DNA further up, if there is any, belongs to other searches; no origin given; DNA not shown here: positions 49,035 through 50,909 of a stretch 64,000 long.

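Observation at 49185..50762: Glycerate kinase fused to a C-terminal NUDIX hydrolase domain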

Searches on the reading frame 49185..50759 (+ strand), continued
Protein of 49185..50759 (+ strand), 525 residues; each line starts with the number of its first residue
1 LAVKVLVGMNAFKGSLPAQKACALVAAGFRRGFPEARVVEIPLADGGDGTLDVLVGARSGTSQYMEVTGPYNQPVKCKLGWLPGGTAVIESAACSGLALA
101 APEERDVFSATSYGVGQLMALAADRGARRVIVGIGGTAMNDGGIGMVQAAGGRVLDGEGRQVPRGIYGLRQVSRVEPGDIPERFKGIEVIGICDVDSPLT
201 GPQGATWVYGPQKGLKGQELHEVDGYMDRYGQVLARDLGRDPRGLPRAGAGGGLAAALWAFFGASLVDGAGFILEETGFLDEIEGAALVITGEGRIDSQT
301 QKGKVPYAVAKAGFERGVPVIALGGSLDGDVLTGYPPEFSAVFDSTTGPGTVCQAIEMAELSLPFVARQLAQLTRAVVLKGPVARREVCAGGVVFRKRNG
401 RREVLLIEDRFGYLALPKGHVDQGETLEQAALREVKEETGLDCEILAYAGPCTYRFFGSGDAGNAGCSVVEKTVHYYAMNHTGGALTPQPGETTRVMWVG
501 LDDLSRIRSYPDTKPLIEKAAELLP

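Call 65: find_encoding_contigs(protein=P0276, flank=7000, max_places=2)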
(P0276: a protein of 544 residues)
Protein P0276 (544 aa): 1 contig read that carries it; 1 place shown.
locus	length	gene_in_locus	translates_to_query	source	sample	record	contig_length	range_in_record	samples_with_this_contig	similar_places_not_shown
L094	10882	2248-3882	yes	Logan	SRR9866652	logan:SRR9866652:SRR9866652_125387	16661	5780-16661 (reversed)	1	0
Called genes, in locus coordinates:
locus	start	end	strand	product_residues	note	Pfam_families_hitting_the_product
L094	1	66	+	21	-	?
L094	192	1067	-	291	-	PF11449:ArsP_2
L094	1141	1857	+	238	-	PF03591:AzlC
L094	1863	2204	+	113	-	PF05437:AzlD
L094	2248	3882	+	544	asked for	PF02595:Gly_kinase, PF00293:NUDIX, PF14815:NUDIX_4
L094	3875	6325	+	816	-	PF01915:Glyco_hydro_3_C, PF14310:Fn3-like, PF00933:Glyco_hydro_3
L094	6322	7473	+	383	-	PF00871:Acetate_kinase (weak)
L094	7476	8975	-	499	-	PF13347:MFS_2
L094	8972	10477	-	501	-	PF01055:Glyco_hydro_31_2nd (weak), PF02065:Melibiase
